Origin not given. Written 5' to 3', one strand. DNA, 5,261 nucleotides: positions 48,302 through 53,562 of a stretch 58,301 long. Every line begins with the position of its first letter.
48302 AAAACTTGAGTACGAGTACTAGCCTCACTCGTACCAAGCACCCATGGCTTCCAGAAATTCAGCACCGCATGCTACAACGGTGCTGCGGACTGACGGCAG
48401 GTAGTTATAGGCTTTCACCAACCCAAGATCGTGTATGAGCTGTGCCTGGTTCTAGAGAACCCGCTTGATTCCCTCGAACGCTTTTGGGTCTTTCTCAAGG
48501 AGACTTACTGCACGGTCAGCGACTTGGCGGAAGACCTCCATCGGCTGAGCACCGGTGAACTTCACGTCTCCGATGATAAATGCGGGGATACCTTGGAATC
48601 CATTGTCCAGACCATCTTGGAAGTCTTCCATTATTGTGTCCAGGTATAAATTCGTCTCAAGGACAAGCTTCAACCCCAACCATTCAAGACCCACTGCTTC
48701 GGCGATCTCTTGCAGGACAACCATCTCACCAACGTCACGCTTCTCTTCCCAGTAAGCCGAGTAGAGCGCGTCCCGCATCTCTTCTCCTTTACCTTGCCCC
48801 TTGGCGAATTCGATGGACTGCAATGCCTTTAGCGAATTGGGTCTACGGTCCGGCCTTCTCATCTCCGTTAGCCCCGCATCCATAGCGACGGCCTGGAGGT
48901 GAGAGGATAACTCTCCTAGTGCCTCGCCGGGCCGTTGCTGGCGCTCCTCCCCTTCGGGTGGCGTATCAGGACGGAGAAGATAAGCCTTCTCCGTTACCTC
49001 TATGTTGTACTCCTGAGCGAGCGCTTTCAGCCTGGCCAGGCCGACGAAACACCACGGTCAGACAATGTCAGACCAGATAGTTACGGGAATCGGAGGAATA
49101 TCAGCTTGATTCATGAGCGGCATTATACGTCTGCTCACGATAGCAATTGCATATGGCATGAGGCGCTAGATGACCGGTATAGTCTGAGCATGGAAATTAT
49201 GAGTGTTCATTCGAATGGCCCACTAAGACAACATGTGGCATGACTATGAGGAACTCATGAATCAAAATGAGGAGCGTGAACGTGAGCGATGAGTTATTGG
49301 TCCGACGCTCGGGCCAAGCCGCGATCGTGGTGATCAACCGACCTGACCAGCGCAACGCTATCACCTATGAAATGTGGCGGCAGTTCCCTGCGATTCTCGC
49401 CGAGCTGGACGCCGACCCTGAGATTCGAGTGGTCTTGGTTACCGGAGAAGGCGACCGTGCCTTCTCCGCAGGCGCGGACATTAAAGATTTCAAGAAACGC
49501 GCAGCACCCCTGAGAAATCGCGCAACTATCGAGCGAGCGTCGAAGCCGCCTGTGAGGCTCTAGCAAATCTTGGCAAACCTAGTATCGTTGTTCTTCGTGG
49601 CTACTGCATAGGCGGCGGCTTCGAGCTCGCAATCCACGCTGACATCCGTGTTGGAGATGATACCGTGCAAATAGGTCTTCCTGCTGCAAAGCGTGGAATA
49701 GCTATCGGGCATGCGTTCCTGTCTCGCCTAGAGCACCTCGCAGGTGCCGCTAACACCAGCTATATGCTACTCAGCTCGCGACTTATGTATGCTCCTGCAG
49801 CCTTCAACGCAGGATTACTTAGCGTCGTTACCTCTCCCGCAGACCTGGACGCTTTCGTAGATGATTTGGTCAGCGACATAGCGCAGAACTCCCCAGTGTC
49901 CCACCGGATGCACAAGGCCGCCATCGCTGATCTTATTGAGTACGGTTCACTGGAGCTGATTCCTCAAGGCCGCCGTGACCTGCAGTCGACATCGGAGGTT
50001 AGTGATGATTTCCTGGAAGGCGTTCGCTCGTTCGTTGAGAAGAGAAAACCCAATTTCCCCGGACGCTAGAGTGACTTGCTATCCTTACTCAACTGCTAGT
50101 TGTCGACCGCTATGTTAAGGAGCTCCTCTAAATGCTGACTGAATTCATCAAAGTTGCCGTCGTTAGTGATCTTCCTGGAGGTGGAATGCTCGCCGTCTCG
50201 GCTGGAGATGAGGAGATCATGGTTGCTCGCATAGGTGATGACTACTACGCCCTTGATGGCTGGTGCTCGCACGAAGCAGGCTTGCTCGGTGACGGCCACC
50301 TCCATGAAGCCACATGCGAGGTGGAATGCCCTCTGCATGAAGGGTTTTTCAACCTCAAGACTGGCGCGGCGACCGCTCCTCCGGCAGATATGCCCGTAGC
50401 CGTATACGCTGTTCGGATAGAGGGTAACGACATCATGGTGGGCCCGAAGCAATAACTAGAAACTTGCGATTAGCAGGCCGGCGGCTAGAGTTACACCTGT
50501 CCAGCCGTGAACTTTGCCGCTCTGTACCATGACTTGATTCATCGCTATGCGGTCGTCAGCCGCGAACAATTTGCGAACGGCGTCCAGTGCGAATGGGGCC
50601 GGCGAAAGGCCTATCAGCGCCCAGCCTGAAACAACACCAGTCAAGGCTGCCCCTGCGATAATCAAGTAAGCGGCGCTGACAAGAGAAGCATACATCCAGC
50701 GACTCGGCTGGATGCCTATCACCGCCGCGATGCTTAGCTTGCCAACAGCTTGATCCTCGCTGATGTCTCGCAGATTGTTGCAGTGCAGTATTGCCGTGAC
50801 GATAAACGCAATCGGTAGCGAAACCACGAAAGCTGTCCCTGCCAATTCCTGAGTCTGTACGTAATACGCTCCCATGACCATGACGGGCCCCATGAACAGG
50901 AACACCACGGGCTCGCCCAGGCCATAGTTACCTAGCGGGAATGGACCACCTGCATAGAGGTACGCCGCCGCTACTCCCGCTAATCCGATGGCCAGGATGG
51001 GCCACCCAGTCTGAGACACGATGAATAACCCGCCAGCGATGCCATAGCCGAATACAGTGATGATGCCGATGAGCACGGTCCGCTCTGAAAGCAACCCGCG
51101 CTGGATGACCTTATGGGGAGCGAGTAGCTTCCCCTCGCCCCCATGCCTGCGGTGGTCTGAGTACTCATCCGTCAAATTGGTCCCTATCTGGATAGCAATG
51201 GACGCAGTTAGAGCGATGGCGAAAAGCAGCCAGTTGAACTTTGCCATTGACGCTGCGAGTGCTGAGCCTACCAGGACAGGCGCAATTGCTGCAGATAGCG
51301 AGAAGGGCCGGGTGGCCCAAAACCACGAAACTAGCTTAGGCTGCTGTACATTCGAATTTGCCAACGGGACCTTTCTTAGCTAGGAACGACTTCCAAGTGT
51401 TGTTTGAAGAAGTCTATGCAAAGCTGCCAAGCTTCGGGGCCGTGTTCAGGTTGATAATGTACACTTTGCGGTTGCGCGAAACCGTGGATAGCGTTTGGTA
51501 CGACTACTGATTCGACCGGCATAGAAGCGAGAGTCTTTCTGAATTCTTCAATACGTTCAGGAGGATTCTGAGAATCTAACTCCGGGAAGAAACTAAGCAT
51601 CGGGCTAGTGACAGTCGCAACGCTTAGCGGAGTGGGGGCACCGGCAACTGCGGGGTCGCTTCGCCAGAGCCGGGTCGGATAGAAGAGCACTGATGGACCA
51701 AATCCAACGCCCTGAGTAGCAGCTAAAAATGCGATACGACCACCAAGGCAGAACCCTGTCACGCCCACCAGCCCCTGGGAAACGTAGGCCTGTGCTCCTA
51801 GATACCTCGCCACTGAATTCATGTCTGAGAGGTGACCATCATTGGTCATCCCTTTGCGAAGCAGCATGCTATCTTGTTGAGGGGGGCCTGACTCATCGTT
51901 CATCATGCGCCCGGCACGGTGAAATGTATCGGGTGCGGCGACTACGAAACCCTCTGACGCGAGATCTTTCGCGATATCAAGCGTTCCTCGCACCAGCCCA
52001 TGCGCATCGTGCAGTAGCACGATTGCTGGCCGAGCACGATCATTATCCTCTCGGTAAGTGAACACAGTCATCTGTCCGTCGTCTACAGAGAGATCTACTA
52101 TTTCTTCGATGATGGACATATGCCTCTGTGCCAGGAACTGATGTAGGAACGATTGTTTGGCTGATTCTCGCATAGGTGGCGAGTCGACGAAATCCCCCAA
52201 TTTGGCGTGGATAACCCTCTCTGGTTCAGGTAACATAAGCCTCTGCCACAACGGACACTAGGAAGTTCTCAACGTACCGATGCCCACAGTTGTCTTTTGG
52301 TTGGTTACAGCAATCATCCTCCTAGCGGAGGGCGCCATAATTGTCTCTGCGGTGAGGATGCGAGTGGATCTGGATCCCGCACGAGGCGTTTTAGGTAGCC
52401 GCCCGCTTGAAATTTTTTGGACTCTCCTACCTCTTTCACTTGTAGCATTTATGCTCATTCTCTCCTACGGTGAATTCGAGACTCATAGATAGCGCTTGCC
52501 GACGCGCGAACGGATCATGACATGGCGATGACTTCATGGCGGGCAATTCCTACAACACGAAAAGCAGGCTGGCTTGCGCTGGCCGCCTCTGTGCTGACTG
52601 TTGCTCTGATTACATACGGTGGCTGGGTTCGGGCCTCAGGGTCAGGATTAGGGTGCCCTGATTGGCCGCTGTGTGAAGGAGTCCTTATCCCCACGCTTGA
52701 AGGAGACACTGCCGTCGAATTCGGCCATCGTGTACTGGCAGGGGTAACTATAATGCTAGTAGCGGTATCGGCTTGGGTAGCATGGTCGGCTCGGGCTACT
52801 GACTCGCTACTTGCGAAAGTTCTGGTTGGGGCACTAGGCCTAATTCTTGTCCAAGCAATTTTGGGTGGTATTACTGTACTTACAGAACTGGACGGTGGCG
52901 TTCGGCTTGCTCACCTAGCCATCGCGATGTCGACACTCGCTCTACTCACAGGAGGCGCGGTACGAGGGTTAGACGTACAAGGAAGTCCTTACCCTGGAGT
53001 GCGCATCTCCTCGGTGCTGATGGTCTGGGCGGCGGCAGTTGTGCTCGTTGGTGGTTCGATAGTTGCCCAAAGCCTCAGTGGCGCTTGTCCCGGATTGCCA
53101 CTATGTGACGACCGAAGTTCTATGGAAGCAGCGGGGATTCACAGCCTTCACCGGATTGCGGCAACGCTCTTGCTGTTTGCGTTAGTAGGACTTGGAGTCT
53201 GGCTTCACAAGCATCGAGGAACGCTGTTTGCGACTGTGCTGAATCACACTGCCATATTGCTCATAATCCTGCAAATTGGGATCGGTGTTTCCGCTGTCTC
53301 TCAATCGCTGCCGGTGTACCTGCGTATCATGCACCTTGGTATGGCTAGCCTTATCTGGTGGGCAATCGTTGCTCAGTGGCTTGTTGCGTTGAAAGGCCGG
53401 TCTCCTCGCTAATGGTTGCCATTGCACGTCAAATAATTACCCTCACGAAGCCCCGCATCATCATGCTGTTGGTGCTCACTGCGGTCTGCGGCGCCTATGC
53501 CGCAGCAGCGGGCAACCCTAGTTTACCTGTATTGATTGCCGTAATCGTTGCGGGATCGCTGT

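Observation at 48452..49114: Candidate selenoprotein: DsbA/FrnE-like oxidoreductase with UGA in place of the first Cys of CxxC plus a SECIS-like hairpin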

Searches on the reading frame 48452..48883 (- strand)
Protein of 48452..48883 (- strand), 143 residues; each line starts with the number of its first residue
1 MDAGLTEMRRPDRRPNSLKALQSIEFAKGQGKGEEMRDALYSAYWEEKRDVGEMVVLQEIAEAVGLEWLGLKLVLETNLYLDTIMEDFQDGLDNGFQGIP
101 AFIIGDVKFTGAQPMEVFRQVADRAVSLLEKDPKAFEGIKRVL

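Call 9: find_encoding_contigs(protein=window:48452-48883:-, flank=10000, max_places=10)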
Protein window:48452-48883:- (143 aa): 3 contigs read that carry it; 3 places shown.
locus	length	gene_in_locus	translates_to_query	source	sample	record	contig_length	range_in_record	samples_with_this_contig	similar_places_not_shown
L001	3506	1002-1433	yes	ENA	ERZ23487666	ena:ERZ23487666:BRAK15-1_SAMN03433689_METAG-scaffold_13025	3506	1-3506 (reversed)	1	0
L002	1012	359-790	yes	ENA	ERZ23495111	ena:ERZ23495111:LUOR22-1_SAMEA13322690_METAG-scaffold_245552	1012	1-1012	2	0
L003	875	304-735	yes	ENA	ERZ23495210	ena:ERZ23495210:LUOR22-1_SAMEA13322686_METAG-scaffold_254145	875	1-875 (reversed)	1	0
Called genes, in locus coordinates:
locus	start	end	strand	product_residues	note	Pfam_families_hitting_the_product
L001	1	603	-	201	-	?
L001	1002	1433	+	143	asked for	PF01323:DSBA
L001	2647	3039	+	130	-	PF13452:FAS1_DH_region (weak)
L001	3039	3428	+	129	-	PF01575:MaoC_dehydratas, PF13452:FAS1_DH_region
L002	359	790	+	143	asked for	PF01323:DSBA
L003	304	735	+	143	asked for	PF01323:DSBA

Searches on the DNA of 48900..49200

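Call 8: search_rna_families(source=window, start=48900, end=49200, threshold=evalue, max_evalue=10, show_alignments=3)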
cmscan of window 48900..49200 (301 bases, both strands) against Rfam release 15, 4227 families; matches with E-value up to 10: 0.
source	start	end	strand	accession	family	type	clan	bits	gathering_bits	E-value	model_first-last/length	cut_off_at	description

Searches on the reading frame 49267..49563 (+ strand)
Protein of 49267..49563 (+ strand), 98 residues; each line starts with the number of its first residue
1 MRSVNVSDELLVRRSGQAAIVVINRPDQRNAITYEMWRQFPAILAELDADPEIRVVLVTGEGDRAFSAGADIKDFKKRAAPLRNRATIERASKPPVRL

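Call 30: search_protein_families(library=pfam, proteins=[window:49267-49563:+], max_evalue=0.001)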
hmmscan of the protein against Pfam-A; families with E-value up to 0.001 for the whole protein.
window:49267-49563:+ (98 aa): 2 families
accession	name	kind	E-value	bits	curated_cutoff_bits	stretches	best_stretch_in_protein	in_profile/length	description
PF16113.10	ECH_2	-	2e-14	54.3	27.2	1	19-79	2-62/335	Enoyl-CoA hydratase/isomerase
PF00378.25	ECH_1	-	1.6e-12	47.7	27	1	19-79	7-66/251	Enoyl-CoA hydratase/isomerase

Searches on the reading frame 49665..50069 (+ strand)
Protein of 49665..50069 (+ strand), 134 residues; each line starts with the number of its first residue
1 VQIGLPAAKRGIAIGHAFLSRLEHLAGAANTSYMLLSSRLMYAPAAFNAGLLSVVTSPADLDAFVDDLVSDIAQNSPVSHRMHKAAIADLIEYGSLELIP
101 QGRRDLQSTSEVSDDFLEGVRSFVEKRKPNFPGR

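Call 30: search_protein_families(library=pfam, proteins=[window:49665-50069:+], max_evalue=0.001)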
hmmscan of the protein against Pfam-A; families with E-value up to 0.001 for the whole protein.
window:49665-50069:+ (134 aa): 1 family
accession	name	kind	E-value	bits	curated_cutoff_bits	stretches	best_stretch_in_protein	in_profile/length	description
PF00378.25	ECH_1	-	4.9e-11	42.9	27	1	2-133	120-250/251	Enoyl-CoA hydratase/isomerase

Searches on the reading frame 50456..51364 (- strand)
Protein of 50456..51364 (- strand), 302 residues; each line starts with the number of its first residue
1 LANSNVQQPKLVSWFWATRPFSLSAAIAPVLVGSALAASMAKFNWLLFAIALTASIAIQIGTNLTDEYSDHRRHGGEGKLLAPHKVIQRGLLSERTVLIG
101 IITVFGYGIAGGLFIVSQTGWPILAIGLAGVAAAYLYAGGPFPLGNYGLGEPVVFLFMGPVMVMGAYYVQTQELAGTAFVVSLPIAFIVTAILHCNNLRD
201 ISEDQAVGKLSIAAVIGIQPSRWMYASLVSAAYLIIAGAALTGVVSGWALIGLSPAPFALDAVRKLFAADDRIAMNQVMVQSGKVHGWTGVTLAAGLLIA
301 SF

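Call 30: search_protein_families(library=pfam, proteins=[window:50456-51364:-], max_evalue=0.001)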
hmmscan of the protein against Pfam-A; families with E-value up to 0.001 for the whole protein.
window:50456-51364:- (302 aa): 1 family
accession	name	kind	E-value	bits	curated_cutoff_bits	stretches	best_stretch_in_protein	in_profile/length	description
PF01040.23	UbiA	-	2.2e-29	102.9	34.2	1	27-276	2-241/250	UbiA prenyltransferase family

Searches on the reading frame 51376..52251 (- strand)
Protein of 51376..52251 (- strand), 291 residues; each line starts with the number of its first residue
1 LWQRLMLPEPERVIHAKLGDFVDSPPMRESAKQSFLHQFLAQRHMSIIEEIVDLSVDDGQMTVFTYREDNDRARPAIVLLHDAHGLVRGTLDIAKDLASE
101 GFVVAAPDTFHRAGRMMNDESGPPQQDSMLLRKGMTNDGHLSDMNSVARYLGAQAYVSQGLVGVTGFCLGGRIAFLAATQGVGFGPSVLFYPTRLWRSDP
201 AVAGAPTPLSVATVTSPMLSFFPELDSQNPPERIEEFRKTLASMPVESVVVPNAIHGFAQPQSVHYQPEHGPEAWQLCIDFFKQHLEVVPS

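Call 31: search_protein_families(library=pfam, proteins=[window:51376-52251:-], max_evalue=0.001)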
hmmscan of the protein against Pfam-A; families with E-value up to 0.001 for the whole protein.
window:51376-52251:- (291 aa): 1 family
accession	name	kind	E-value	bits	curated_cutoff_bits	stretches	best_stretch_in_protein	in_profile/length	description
PF01738.24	DLH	-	1.4e-30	107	21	1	66-286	6-217/217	Dienelactone hydrolase family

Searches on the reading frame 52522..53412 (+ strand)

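Call 31: search_protein_families(library=pfam, proteins=[window:52522-53412:+], max_evalue=0.001)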
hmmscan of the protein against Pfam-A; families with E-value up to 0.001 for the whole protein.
window:52522-53412:+ (296 aa): 1 family
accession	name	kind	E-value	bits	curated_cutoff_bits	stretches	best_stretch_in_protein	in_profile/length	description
PF02628.20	COX15-CtaA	-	2.1e-28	99.8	29.9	2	64-282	76-321/322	Cytochrome oxidase assembly protein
